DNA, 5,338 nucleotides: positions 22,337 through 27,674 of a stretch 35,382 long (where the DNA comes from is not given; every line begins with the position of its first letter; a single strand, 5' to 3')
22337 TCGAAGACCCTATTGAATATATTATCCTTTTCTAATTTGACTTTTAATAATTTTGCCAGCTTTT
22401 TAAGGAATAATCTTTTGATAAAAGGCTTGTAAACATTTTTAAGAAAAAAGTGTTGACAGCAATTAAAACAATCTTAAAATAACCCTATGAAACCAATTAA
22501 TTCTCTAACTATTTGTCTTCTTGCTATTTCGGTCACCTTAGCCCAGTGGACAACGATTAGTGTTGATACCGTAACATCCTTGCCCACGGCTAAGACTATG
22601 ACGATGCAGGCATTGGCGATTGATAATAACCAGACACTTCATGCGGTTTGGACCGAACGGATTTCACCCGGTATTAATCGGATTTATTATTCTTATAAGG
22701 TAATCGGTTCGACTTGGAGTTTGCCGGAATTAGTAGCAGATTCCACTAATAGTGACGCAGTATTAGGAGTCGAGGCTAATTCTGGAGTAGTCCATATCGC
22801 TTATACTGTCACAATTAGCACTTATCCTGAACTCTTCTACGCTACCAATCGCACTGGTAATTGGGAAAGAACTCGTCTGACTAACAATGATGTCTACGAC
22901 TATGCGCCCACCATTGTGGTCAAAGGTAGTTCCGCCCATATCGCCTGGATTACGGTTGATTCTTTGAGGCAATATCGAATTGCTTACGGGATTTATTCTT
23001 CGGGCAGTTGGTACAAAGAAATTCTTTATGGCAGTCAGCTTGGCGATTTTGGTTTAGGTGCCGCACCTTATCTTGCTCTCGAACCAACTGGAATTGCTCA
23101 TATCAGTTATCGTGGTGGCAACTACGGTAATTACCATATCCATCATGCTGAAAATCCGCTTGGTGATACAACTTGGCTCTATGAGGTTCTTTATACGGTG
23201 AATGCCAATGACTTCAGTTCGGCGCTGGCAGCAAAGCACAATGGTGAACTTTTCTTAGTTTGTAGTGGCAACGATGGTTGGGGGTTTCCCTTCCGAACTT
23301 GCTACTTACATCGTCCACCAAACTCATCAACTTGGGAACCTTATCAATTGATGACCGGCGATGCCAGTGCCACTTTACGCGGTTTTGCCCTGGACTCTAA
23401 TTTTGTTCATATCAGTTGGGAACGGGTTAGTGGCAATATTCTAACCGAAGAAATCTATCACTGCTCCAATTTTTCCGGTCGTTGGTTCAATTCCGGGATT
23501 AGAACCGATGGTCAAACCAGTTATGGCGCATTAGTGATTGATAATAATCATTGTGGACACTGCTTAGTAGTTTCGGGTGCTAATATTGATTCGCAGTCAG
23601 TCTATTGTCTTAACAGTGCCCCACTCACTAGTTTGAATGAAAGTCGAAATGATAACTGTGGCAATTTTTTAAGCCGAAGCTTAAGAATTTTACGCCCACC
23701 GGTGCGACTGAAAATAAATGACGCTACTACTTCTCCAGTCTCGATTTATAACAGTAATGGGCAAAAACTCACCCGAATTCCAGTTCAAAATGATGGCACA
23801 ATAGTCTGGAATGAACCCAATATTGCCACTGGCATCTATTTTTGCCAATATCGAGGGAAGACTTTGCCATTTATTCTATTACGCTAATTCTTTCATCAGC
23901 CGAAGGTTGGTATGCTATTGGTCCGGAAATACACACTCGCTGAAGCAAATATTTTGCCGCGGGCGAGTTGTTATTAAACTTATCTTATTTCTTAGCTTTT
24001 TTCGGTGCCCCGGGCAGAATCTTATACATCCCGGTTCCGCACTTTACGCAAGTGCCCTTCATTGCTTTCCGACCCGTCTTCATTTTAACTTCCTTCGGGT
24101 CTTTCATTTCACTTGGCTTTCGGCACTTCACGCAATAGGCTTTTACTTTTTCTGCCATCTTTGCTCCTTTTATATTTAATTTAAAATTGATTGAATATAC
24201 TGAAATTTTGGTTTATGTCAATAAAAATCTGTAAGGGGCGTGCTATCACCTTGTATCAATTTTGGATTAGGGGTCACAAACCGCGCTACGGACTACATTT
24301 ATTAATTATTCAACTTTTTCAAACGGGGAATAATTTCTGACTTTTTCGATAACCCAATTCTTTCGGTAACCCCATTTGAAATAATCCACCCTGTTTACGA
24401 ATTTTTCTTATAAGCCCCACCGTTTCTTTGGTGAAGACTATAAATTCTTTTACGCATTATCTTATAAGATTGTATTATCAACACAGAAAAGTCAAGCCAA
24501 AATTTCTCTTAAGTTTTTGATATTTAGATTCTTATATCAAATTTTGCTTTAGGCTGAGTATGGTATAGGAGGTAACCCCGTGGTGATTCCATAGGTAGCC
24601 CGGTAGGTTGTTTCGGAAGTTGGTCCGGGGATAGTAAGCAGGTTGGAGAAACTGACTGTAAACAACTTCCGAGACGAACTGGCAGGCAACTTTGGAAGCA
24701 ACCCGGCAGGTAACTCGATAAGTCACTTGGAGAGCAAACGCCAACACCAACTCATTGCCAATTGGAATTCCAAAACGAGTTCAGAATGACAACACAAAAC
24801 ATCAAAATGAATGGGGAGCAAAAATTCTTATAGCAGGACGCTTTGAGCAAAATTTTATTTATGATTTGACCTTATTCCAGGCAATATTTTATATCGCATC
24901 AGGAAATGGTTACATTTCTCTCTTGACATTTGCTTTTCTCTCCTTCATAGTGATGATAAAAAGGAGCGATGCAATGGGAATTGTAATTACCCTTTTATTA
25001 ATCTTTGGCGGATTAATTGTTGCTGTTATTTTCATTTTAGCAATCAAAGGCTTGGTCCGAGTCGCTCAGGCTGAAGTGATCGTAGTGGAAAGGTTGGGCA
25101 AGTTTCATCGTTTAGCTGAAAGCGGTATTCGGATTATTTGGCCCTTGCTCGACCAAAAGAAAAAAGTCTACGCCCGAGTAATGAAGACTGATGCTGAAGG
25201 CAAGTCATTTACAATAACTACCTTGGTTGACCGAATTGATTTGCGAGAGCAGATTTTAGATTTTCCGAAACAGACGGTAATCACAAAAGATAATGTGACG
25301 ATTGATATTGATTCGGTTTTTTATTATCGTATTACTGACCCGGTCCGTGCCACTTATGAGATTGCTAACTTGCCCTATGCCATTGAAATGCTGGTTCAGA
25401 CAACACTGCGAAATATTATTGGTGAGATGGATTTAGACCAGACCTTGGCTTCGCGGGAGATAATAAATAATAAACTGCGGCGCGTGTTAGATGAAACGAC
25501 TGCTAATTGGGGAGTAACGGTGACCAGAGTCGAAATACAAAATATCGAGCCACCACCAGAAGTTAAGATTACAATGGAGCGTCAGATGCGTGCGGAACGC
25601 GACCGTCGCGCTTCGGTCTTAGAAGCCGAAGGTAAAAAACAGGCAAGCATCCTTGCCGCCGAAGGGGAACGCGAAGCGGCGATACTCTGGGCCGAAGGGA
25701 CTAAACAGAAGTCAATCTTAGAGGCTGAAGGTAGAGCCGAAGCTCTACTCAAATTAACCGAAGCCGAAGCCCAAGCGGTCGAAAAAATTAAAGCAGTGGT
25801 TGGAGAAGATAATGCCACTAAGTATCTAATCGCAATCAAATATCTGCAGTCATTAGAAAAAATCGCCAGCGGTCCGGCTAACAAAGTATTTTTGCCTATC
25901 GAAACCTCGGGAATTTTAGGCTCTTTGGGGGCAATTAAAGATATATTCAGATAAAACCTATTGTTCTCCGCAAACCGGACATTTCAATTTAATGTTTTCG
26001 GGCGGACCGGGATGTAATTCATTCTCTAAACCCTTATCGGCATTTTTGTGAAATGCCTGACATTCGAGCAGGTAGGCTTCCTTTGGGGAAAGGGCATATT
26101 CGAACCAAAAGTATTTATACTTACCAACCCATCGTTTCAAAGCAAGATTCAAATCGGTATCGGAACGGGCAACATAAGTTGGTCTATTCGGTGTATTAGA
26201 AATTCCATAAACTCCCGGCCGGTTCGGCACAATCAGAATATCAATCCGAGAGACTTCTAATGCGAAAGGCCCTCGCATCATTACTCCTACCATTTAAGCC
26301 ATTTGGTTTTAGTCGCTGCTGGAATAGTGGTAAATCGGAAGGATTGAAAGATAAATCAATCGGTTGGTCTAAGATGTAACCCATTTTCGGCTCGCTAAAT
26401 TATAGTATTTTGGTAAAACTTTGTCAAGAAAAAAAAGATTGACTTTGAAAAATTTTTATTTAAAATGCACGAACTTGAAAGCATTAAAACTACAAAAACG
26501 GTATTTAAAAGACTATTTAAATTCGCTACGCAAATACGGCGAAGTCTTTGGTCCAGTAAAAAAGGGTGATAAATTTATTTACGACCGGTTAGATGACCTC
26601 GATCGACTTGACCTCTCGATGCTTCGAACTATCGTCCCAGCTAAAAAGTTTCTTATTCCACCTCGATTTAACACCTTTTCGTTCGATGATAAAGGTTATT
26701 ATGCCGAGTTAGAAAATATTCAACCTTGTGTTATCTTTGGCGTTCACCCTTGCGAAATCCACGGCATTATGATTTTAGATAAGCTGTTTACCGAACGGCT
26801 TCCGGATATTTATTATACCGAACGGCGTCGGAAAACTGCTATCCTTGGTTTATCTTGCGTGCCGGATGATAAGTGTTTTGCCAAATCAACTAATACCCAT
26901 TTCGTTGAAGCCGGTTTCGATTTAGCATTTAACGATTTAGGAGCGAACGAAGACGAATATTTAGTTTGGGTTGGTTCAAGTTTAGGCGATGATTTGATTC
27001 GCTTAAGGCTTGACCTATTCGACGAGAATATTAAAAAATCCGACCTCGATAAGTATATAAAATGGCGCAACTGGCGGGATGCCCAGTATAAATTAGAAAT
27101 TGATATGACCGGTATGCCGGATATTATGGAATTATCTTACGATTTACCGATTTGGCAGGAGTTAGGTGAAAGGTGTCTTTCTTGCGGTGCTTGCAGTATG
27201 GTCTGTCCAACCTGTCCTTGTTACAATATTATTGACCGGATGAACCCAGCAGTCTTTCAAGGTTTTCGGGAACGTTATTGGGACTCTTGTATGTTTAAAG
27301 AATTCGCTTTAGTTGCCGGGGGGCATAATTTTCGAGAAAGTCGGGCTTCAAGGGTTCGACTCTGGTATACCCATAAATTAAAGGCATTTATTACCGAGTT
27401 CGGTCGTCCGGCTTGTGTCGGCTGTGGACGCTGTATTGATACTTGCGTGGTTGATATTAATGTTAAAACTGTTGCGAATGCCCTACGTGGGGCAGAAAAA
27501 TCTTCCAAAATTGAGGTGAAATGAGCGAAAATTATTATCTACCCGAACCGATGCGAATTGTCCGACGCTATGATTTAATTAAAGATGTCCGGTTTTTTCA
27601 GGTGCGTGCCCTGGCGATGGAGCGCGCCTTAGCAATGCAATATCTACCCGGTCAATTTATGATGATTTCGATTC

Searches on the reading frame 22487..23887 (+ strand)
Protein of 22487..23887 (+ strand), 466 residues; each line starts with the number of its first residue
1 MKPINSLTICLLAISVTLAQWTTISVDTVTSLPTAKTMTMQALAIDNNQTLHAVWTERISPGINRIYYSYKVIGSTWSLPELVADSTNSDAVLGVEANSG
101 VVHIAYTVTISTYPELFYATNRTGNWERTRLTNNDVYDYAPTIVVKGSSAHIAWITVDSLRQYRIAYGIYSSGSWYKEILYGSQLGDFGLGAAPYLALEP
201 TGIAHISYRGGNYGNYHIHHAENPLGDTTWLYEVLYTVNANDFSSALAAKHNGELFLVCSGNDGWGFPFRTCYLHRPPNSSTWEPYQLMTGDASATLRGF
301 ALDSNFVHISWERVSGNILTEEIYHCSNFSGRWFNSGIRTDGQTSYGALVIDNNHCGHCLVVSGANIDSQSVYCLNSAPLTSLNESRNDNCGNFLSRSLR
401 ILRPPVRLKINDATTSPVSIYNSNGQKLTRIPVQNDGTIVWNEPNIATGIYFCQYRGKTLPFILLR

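Call 8: search_protein_families(library=pfam, max_evalue=0.01, proteins=[window:22487-23887:+])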
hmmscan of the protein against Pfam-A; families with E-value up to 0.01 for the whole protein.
window:22487-23887:+ (466 aa): 0 families

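Call 26: search_protein_families(library=ncbifam, max_evalue=0.1, proteins=[window:22487-23887:+])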
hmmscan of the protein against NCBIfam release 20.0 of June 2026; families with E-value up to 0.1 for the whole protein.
window:22487-23887:+ (466 aa): 1 family
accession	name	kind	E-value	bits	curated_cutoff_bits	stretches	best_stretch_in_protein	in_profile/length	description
TIGR04183.1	Por_Secre_tail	domain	0.0003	20.7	23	1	409-457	14-60/72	T9SS type A sorting domain-containing protein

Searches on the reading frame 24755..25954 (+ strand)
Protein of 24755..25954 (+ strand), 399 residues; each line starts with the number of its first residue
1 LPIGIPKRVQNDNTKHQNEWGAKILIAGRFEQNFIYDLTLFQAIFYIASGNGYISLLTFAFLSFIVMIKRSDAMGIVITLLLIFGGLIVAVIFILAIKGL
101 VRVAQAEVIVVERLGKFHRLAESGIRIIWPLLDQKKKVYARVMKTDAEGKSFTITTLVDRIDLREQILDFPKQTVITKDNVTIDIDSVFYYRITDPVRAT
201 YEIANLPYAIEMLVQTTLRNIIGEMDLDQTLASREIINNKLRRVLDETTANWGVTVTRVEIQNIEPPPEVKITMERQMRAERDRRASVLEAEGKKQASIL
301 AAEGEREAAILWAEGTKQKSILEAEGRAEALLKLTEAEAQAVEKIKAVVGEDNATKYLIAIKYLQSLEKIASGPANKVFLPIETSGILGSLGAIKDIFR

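Call 9: search_protein_families(library=pfam, max_evalue=0.01, proteins=[window:24755-25954:+])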
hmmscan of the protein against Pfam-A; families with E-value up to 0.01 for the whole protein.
window:24755-25954:+ (399 aa): 3 families
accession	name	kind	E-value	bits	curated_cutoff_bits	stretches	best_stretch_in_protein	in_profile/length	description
PF01145.31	Band_7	-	3.9e-40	138.2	23.6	1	102-294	2-175/176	SPFH domain / Band 7 family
PF13421.11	Band_7_1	-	0.00074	19.6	24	1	208-279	135-208/211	SPFH domain-Band 7 family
PF16247.11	DUF4904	-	0.0088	16.3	27.7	0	114-136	90-112/129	Domain of unknown function (DUF4904)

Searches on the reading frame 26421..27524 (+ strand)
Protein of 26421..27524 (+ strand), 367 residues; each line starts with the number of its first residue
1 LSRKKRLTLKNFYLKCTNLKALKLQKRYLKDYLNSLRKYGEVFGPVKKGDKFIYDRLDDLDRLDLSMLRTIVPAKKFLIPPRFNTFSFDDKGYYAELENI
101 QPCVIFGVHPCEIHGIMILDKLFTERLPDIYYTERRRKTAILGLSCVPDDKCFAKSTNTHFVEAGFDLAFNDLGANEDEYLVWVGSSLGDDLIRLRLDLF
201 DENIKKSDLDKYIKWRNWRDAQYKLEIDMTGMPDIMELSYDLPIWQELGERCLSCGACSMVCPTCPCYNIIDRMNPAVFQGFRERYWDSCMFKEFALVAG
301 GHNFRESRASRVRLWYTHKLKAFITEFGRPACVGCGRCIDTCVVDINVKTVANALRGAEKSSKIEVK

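Call 9: search_protein_families(library=pfam, max_evalue=0.01, proteins=[window:26421-27524:+])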
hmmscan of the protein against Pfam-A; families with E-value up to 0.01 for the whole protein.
window:26421-27524:+ (367 aa): 11 families
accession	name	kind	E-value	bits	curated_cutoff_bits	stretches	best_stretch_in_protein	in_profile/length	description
PF17179.9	Fer4_22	-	1.4e-32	112.9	27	1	251-346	1-95/95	4Fe-4S dicluster domain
PF13187.11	Fer4_9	-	3.5e-06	27.4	27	0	237-264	34-49/52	4Fe-4S dicluster domain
PF13534.11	Fer4_17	-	0.0001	23.2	22.2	0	247-263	41-57/61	4Fe-4S dicluster domain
PF12797.12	Fer4_2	-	0.00013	22.2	24.5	0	250-264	8-22/22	4Fe-4S binding domain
PF00037.32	Fer4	-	0.00018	21.6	21.1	1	250-264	6-20/24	4Fe-4S binding domain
PF12838.12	Fer4_7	-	0.00088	20.1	27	0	251-345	1-51/52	4Fe-4S dicluster domain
PF14697.11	Fer4_21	-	0.0013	19.2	35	0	331-344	40-53/59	4Fe-4S dicluster domain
PF25160.1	LdpA_Fe-S-bd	-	0.0027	17.9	27.6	0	331-345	27-41/49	LdpA Fe-S cluster-binding domain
PF13183.11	Fer4_8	-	0.0056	17.6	27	0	250-346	3-68/68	4Fe-4S dicluster domain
PF12800.12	Fer4_4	-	0.0058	17.4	24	0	331-342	3-14/17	4Fe-4S binding domain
PF13237.11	Fer4_10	-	0.0066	16.8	25.5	0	250-342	7-52/53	4Fe-4S dicluster domain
